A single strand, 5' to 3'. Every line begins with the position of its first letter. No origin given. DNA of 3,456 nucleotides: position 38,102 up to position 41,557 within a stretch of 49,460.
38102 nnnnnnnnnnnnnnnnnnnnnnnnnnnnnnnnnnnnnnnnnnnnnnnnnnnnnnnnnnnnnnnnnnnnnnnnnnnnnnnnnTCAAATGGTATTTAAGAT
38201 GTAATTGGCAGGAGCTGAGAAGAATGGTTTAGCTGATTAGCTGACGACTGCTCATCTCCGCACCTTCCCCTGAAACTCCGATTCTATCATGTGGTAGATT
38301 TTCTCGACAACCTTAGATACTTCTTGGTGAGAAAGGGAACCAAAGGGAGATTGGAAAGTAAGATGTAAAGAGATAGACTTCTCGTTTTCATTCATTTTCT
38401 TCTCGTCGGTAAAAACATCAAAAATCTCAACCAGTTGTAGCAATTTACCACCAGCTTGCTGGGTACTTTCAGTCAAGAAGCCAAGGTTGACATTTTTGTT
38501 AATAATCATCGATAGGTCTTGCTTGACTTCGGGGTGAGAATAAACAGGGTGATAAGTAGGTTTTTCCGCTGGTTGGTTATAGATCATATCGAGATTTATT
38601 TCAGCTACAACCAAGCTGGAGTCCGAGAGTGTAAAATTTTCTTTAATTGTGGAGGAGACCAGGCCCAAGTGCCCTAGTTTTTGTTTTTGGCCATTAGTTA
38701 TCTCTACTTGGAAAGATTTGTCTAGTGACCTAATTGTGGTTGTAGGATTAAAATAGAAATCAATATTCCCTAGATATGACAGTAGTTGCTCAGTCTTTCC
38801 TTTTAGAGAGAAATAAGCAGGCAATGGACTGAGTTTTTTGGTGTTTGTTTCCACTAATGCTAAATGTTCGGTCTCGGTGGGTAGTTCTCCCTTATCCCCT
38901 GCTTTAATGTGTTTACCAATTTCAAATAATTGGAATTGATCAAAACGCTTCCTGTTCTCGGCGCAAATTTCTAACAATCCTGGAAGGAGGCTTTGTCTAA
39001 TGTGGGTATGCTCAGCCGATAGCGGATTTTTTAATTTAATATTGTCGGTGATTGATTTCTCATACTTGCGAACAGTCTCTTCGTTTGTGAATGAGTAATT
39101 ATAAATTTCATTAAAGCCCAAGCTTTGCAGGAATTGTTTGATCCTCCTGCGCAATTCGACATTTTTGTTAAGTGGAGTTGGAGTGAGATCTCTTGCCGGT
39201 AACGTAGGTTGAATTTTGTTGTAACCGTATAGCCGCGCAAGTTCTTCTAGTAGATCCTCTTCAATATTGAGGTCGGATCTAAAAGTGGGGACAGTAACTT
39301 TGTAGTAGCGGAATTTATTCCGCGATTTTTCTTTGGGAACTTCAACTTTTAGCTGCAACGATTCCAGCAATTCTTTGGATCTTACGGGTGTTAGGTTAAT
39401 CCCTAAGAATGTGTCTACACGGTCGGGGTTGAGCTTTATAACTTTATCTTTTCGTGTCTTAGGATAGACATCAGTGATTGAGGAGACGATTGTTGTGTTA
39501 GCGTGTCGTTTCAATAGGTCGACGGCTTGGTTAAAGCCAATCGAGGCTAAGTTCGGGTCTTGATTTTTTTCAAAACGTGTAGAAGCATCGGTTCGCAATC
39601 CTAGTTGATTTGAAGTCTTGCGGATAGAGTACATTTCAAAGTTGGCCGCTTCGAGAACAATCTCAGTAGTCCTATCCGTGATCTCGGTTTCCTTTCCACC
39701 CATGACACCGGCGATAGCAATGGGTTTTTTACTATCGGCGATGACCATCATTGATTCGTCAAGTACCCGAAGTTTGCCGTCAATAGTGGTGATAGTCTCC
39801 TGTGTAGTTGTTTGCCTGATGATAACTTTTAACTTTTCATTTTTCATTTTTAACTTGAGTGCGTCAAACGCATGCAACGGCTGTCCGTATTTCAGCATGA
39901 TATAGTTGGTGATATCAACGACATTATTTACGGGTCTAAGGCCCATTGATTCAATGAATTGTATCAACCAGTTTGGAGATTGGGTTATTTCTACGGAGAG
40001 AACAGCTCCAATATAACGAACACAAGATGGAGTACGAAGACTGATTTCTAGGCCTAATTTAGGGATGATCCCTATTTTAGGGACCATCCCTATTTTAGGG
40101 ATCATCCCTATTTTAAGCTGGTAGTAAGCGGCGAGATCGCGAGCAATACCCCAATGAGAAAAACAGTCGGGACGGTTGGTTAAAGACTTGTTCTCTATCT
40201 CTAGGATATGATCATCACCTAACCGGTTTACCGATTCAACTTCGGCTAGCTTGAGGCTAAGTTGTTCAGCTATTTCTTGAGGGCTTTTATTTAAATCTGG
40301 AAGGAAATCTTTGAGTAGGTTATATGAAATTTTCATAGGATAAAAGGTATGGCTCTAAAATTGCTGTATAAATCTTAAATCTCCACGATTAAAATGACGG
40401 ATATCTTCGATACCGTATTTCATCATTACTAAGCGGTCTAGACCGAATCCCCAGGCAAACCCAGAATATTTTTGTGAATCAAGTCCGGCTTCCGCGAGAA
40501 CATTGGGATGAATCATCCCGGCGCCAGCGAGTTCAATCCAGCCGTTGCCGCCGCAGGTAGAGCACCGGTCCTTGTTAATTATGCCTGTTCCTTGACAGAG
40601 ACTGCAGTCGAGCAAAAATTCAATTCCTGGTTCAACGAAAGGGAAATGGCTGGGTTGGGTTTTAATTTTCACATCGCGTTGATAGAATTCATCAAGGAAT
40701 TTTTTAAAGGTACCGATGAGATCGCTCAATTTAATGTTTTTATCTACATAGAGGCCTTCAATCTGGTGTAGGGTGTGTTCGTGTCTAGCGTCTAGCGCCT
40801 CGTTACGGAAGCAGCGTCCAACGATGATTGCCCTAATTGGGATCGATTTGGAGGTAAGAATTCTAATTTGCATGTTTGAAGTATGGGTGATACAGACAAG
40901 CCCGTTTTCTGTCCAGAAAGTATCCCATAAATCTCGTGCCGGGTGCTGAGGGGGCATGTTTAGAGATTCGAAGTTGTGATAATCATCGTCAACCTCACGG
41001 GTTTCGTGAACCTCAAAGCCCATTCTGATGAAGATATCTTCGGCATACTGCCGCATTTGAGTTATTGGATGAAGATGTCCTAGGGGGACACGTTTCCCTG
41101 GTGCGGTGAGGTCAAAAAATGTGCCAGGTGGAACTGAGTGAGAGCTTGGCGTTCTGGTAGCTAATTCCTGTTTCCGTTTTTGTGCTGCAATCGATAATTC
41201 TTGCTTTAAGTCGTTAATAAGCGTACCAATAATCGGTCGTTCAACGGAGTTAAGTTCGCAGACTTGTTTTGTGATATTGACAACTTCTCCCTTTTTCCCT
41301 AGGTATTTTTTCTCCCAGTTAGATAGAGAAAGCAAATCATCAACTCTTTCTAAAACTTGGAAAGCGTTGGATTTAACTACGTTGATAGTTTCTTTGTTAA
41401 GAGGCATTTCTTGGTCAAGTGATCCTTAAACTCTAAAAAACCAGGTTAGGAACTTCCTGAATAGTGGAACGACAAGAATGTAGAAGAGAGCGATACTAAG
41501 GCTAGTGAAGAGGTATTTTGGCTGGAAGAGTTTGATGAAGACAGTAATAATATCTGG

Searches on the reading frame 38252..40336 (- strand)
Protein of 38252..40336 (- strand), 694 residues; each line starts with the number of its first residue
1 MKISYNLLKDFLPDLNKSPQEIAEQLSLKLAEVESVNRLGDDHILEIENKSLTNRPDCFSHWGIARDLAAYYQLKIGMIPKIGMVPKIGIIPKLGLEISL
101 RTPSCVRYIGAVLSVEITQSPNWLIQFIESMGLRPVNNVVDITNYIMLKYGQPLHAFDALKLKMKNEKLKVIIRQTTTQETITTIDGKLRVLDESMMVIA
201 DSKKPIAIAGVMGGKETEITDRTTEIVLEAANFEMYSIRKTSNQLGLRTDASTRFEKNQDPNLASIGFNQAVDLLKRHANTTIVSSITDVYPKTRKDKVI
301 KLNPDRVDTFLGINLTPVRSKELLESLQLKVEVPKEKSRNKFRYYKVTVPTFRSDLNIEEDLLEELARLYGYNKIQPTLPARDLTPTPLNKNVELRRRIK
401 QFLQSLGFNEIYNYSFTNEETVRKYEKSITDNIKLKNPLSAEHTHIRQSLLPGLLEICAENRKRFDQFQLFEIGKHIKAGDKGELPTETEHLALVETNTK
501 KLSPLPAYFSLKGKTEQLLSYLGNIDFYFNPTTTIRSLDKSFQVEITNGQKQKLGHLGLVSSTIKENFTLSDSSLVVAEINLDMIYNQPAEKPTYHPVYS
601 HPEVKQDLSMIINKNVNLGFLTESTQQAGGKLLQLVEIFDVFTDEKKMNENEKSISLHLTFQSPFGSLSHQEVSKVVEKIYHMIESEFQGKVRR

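Call 9: search_protein_families(library=pfam, proteins=[window:38252-40336:-], max_evalue=0.001)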
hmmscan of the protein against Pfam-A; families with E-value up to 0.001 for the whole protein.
window:38252-40336:- (694 aa): 4 families
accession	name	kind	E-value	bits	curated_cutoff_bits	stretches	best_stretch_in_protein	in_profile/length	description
PF03483.22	B3_4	-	5.6e-58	195.8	29.3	1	105-279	2-173/174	B3/4 domain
PF17759.6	tRNA_synthFbeta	-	4.5e-40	137.8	22.4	1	375-582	1-214/214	Phenylalanyl tRNA synthetase beta chain CLM domain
PF03147.19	FDX-ACB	-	6.4e-19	68.6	31.1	1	601-693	3-94/94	Ferredoxin-fold anticodon binding domain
PF03484.21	B5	-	5.7e-18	65.3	28.6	1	300-372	1-67/67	tRNA synthetase B5 domain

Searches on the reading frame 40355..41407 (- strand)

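Call 9: search_protein_families(library=pfam, proteins=[window:40355-41407:-], max_evalue=0.001)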
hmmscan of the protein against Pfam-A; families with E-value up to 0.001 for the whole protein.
window:40355-41407:- (350 aa): 4 families
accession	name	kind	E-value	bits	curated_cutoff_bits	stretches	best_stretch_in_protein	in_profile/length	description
PF01409.25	tRNA-synt_2d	-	7.2e-86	288.1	19.8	1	98-350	2-246/246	tRNA synthetases class II core domain (F)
PF02912.23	Phe_tRNA-synt_N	-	5.8e-11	42.6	22.3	1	24-84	2-62/69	Aminoacyl tRNA synthetase class II, N-terminal domain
PF00684.25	DnaJ_CXXCXGXG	-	0.00048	20.8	32.7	1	267-289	43-65/65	DnaJ central domain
PF00152.25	tRNA-synt_2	-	0.00059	19.4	25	0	196-225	97-128/308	tRNA synthetases class II (D, K and N)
